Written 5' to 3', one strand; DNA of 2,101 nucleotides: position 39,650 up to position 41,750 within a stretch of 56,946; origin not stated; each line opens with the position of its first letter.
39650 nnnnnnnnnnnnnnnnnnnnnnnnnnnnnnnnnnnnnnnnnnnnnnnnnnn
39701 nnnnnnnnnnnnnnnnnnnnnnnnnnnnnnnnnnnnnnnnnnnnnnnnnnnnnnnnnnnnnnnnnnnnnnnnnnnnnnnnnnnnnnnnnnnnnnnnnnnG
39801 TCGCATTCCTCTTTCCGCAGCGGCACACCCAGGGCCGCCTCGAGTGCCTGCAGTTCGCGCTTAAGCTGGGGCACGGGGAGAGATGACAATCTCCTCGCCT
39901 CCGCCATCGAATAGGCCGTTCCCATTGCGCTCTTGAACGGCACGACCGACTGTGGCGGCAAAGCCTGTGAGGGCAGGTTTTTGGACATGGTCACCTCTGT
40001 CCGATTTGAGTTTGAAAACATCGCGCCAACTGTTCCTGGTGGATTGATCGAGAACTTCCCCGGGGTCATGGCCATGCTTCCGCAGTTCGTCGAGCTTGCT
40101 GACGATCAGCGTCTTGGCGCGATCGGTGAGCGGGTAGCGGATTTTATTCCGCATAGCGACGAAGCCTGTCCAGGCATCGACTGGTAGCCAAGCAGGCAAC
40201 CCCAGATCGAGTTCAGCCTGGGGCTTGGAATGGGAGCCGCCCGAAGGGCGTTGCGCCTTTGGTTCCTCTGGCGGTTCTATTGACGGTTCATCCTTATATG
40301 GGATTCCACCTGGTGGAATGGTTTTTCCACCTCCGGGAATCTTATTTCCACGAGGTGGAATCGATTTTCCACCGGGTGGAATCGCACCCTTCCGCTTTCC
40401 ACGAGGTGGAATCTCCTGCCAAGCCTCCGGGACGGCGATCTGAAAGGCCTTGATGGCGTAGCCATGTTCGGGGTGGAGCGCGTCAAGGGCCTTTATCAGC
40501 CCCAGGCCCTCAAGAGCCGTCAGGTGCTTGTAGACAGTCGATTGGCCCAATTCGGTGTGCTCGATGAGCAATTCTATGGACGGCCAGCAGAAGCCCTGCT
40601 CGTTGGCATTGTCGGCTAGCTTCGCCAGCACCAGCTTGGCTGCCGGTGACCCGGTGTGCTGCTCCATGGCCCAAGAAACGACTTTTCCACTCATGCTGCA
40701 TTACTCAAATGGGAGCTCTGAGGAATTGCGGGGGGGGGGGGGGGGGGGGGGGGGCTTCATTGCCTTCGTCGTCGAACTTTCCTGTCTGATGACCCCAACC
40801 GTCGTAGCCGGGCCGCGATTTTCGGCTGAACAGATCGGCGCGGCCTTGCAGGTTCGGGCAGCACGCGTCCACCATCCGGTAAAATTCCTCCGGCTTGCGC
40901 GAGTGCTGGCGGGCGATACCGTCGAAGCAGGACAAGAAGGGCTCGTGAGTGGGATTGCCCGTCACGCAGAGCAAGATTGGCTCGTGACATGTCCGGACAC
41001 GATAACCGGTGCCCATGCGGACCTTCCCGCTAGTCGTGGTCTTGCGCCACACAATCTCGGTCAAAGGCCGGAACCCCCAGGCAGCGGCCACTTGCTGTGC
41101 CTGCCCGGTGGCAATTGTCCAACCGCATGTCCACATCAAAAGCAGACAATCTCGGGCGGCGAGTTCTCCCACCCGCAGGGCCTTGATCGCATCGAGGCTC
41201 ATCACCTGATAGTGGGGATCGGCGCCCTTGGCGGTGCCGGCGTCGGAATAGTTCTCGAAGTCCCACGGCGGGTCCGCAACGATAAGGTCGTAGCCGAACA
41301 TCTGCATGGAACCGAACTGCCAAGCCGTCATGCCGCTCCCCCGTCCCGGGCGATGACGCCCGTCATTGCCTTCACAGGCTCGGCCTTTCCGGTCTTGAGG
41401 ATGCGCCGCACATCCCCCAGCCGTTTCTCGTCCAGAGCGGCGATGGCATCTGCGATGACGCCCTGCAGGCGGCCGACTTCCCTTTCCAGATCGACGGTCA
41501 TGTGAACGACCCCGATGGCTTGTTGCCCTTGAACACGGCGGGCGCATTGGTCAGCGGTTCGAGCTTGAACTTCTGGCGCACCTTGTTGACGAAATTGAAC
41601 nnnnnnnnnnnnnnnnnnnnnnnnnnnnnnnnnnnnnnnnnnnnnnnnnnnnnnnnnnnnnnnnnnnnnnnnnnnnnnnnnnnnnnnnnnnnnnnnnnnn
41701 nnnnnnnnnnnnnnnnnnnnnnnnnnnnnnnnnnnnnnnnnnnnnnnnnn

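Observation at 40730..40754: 25-nt G:C homopolymer between the MT-A70 methylase domain and the replication initiator start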

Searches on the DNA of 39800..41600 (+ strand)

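Call 5: search_dna_similar(query=window:39800-41600:+, collection=phages, mode=distant, max_rows=20)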
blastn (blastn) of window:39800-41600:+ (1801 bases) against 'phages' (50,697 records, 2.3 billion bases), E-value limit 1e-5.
Records with a match: 2; places in all: 2; records where one place covers at least 80% of the query: 0.
Best place of each record, by identity: 80-90% 1; 60-80% 1.
By first word of the organism name: Serratia 1; Halomonas 1.
By host as written in the record: Serratia sp. OS31 1; Halomonas ventosae 1.
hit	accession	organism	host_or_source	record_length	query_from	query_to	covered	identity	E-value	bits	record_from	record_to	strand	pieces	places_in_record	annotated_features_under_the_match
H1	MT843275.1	Serratia phage vB_SspM_BZS1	Serratia sp. OS31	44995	779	865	5%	76.1%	2e-6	62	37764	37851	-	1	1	DNA replication protein O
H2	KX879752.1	Halomonas phage QHHSV-1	Halomonas ventosae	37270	777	836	3%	81.7%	7e-6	60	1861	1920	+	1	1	hypothetical protein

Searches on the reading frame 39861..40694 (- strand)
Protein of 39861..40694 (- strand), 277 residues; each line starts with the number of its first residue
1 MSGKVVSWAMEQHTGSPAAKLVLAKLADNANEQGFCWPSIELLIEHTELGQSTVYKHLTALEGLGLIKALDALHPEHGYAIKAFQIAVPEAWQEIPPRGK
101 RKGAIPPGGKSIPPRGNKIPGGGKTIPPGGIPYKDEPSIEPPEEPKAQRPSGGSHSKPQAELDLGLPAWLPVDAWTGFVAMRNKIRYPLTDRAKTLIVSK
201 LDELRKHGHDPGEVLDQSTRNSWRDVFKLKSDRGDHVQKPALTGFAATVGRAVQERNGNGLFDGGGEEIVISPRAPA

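Call 6: search_protein_families(library=pfam, proteins=[window:39861-40694:-], max_evalue=0.01)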
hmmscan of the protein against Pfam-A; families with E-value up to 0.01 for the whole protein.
window:39861-40694:- (277 aa): 2 families
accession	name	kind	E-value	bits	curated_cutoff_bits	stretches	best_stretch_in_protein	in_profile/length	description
PF13730.12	HTH_36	-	2.9e-11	43.4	25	1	16-67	4-55/55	Helix-turn-helix domain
PF01022.26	HTH_5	-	0.00017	21.8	22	1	43-68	21-46/47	Bacterial regulatory protein, arsR family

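Call 8: find_related_loci(query=window:39861-40694:-, collection=viral_contigs, flank=3000)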
Query window:39861-40694:- (277 aa) in viral_contigs; peptide patterns used: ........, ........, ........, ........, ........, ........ (x = any residue, [..] = any of these).
1 stretches matched a pattern, but none encodes a relative of the query by tblastn (E <= 1e-3).

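Call 12: list_cluster_members(proteins=[P0001, window:39861-40694:-])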
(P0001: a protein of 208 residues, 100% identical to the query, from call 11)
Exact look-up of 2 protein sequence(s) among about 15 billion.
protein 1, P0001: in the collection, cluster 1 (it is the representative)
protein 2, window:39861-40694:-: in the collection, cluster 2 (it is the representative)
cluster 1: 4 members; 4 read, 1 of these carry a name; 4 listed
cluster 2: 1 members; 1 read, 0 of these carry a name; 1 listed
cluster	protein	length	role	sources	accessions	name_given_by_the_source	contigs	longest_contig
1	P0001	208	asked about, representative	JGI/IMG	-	-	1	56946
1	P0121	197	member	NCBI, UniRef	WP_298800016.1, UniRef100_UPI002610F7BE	MT-A70 family methyltransferase, partial [uncultured Devosia sp.] | MT-A70 family methyltransferase n=1 Tax=uncultured Devosia sp. TaxID=211434 ...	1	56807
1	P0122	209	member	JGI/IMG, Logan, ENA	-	-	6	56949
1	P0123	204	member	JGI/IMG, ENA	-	-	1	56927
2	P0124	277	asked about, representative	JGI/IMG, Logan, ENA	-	-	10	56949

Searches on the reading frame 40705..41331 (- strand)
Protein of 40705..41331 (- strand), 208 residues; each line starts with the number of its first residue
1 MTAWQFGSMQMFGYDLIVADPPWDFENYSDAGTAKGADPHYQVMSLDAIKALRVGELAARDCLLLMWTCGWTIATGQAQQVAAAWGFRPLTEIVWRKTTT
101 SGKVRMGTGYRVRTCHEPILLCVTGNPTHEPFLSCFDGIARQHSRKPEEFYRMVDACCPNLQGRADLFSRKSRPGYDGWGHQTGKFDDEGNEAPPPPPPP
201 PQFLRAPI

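Call 11: find_homologous_proteins(query=window:40705-41331:-, max_evalue=1e-10)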
Query window:40705-41331:- (208 aa): 529 proteins with E <= 1e-10 among 660 candidates; the best 120 are listed.
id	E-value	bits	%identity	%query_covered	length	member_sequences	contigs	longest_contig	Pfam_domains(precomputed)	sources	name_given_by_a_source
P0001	2.7e-146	503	100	100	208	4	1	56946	PF05063.21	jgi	-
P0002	4.8e-91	323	70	90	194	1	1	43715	PF05063.21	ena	-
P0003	3.6e-90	320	71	91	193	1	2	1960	PF05063.21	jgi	-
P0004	6.7e-90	319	71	91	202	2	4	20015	PF05063.21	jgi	jgi:N6-adenosine-specific RNA methylase IME4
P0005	7.3e-90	319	71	90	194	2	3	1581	PF05063.21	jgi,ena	jgi:N6-adenosine-specific RNA methylase IME4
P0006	9.6e-90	318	71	89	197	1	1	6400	PF05063.21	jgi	jgi:N6-adenosine-specific RNA methylase IME4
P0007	1.0e-89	318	70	90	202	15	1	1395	PF05063.21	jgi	jgi:N6-adenosine-specific RNA methylase IME4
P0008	2.6e-89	317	69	90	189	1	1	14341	PF05063.21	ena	-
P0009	7.9e-89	315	70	89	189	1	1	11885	PF05063.21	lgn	-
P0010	2.6e-88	314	68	92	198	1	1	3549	PF05063.21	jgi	jgi:N6-adenosine-specific RNA methylase IME4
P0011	4.7e-88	313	68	91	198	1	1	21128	PF05063.21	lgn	-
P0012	7.5e-88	312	68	90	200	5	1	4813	PF05063.21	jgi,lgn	jgi:N6-adenosine-specific RNA methylase IME4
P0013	9.2e-88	312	69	89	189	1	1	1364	PF05063.21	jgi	jgi:N6-adenosine-specific RNA methylase IME4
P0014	2.3e-87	311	70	90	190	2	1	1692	PF05063.21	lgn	-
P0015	9.9e-87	308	70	89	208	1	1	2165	PF05063.21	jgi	jgi:N6-adenosine-specific RNA methylase IME4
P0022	1.6e-85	304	62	98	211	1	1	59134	PF05063.21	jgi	jgi:N6-adenosine-specific RNA methylase IME4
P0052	2.0e-81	291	66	88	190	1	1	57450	PF05063.21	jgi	jgi:N6-adenosine-specific RNA methylase IME4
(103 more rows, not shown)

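Call 16: find_encoding_contigs(protein=P0122, flank=3000, max_places=10)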
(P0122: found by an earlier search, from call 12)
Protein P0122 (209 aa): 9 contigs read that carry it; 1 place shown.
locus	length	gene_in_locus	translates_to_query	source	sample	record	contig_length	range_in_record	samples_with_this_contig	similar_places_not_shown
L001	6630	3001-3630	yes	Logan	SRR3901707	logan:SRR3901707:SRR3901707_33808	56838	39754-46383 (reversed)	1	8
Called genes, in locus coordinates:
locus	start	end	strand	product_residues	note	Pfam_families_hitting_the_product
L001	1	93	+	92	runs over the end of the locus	-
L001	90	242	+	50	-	-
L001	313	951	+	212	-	-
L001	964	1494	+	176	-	-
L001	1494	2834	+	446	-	PF20188:DUF6551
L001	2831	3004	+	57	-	-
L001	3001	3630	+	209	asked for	PF05063:MT-A70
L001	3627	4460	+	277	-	PF13730:HTH_36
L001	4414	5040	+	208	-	-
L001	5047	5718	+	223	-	PF02357:NusG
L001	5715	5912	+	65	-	-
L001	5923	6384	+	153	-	-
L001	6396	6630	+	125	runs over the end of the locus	-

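Call 17: find_encoding_contigs(protein=P0123, flank=3000, max_places=10)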
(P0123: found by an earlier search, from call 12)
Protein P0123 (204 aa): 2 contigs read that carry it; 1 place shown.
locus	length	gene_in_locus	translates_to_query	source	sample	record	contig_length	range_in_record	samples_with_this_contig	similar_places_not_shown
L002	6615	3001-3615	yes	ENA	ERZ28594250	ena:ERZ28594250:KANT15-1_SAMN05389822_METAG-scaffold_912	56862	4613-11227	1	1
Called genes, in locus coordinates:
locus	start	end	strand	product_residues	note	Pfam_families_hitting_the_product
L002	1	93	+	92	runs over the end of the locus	-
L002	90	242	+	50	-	-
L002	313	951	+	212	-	-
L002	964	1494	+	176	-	-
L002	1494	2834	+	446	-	PF20188:DUF6551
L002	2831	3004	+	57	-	-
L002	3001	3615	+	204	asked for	PF05063:MT-A70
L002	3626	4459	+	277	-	PF13730:HTH_36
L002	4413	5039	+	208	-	-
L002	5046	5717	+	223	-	PF02357:NusG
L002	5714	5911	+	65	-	-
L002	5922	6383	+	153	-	-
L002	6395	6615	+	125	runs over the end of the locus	-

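Call 18: find_encoding_contigs(protein=P0121, flank=3000, max_places=10)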
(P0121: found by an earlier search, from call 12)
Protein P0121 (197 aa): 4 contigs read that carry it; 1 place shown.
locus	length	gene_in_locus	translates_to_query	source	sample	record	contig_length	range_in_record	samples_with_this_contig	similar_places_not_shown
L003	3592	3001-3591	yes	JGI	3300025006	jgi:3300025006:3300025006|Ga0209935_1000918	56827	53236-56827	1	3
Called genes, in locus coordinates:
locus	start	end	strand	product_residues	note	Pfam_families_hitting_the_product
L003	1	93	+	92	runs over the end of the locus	-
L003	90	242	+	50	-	-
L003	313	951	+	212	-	-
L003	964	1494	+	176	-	-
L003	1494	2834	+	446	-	PF20188:DUF6551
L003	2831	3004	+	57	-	-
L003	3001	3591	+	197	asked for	PF05063:MT-A70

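Call 24: find_encoding_contigs(protein=P0124, flank=700, max_places=10)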
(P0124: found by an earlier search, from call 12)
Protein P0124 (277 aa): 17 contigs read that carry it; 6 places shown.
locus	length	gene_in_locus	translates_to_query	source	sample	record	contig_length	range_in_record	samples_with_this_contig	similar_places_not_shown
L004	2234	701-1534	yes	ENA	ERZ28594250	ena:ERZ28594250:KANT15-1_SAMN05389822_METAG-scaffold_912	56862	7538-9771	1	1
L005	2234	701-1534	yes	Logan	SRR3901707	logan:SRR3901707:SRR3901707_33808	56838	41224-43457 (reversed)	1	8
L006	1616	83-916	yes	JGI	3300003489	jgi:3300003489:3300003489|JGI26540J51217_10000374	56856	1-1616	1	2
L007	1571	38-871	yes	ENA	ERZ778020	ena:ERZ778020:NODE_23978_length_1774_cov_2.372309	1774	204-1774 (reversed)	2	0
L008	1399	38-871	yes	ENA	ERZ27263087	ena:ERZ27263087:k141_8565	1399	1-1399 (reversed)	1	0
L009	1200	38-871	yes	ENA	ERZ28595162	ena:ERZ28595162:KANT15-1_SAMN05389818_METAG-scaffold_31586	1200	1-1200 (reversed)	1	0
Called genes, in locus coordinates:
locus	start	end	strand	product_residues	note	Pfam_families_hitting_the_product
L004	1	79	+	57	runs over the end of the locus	-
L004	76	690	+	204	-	PF05063:MT-A70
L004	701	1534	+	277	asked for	PF13730:HTH_36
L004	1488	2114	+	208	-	-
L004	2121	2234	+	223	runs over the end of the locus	PF02357:NusG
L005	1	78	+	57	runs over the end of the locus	-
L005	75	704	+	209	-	PF05063:MT-A70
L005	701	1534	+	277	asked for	PF13730:HTH_36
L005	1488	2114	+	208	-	-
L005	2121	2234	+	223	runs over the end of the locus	PF02357:NusG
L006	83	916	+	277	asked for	PF13730:HTH_36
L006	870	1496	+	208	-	-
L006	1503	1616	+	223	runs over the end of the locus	PF02357:NusG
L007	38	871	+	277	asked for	PF13730:HTH_36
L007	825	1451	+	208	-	-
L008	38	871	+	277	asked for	PF13730:HTH_36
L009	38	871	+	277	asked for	PF13730:HTH_36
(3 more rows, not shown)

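Call 29: find_encoding_contigs(protein=P0002, flank=2500, max_places=2)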
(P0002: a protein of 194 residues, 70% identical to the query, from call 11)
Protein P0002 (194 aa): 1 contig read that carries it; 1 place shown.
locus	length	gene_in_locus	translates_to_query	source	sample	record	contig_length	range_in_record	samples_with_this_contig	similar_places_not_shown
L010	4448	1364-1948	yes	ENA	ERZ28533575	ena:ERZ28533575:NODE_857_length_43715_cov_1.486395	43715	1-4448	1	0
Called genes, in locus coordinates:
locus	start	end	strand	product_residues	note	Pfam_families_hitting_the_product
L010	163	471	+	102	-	-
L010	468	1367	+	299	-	-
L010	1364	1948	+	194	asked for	PF05063:MT-A70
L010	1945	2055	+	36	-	-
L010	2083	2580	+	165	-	-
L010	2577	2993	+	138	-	-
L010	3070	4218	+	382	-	PF25209:Phage_capsid_4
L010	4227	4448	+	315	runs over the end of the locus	-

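Call 30: find_encoding_contigs(protein=P0022, flank=2500, max_places=2)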
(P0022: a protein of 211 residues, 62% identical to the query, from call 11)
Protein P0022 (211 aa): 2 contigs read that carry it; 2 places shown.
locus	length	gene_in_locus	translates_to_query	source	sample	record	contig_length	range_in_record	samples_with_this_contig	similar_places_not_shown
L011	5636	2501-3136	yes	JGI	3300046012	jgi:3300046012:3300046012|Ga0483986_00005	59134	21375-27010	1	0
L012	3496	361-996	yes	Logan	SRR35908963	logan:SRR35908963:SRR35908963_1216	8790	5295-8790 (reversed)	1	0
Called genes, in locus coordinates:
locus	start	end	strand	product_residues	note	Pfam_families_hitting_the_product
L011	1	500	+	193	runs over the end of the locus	-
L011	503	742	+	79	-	-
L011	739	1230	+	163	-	PF05866:RusA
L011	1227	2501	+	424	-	PF20188:DUF6551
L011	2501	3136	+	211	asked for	PF05063:MT-A70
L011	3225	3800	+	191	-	PF01844:HNH, PF14279:HNH_5 (weak)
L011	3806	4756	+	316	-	PF13730:HTH_36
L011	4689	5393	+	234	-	-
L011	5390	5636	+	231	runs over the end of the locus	PF02357:NusG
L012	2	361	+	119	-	?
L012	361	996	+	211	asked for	PF05063:MT-A70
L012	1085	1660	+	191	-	PF01844:HNH, PF14279:HNH_5 (weak)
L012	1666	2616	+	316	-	PF13730:HTH_36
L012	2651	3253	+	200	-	-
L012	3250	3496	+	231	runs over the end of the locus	PF02357:NusG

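Call 31: find_encoding_contigs(protein=P0052, flank=2500, max_places=2)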
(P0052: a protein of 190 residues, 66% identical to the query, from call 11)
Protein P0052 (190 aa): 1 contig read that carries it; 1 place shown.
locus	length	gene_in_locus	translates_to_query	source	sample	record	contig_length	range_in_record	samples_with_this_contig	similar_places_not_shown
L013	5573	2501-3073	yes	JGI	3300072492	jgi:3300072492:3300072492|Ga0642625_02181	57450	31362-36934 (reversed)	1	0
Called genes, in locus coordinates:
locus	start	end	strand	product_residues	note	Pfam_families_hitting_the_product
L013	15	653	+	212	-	-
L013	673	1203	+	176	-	-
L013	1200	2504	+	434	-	PF20188:DUF6551 (weak)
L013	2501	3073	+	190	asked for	PF05063:MT-A70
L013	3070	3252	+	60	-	-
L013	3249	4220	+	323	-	-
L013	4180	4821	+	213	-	-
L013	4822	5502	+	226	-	PF02357:NusG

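Call 48: search_dna_similar(query=window:40705-41331:-, collection=phages, mode=protein, max_rows=25)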
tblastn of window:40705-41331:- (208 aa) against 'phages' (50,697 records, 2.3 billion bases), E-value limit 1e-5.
Records with a match: 465; places in all: 465; records where one place covers at least 80% of the query: 455.
Best place of each record, by identity: <60% 465.
By first word of the organism name: Vibrio 188; Stx2a-converting 62; Escherichia 56; Klebsiella 25; Salmonella 14; Rhodobacter 13; Stx2-converting 9; Erwinia 8; Brevundimonas 7; Gordonia 6; and 39 more.
By host as written in the record: - 215; Rhodobacter capsulatus YW1 11; Vibrio splendidus 8; Vibrio parahaemolyticus 8; Klebsiella pneumoniae 8; Escherichia coli 7; Escherichia coli K514 (EHEC) 7; Vibrio alginolyticus 7; and 122 more.
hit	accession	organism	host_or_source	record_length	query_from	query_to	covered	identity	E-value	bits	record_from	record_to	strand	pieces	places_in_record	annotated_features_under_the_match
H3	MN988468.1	Rhizobium phage RHph_TM3_3_3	Rhizobium phaseoli T3_3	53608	4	188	89%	45.2%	1e-40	152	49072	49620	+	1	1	adenine methylase protein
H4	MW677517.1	Rhodobacter phage RcKemmy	Rhodobacter capsulatus YW1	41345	13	187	84%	44.2%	1e-38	146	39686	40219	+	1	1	67: DNA methylase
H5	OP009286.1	Rhodobacter phage RcSwan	Rhodobacter capsulatus YW1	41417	13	187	84%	42.0%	3e-36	139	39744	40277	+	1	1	DNA methylase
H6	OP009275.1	Rhodobacter phage RcKvothe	Rhodobacter capsulatus YW1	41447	13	187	84%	42.0%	3e-36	139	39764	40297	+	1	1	DNA methylase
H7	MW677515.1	Rhodobacter phage RcHotPocket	Rhodobacter capsulatus YW1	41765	13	187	84%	42.0%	3e-36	139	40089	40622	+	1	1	68: DNA methylase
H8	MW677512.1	Rhodobacter phage RcFrancesLouise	Rhodobacter capsulatus YW1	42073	13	187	84%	42.0%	5e-36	139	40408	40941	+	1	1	69: methylase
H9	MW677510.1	Rhodobacter phage RcDormio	Rhodobacter capsulatus YW1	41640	13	187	84%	42.0%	5e-36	139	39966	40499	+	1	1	67: DNA methylase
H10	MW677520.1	Rhodobacter phage RcOceanus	Rhodobacter capsulatus YW1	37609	13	187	84%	42.0%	5e-36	139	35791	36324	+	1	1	55: DNA methylase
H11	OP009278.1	Rhodobacter phage RcMamaDuck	Rhodobacter capsulatus YW1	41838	13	187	84%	42.0%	5e-36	139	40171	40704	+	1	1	DNA methylase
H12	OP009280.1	Rhodobacter phage RcMeacham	Rhodobacter capsulatus YW1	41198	13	187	84%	42.0%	6e-36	139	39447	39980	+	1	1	DNA methylase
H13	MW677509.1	Rhodobacter phage RcBaka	Rhodobacter capsulatus YW1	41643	13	187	84%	42.0%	6e-36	138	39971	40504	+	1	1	68: DNA methylase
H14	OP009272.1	Rhodobacter phage RcKai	Rhodobacter capsulatus YW1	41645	13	187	84%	42.0%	6e-36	138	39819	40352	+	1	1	DNA methylase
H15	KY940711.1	Bradyrhizobium phage BDU-MI-1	Bradyrhizobium diazoefficiens USDA110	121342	3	187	89%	36.6%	2e-24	105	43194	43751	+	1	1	adenine-specific DNA methyltransferase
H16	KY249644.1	Synechococcus virus S-ESS1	Synechococcus sp.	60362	9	187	86%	37.4%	4e-20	93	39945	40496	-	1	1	DNA methyltransferase | hypothetical protein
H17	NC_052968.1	Synechococcus virus S-ESS1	Synechococcus sp.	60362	9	187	86%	37.4%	4e-20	93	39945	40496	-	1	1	DNA methyltransferase | hypothetical protein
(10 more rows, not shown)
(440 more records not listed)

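Call 49: find_encoding_contigs(protein=P0001, flank=300, max_places=10)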
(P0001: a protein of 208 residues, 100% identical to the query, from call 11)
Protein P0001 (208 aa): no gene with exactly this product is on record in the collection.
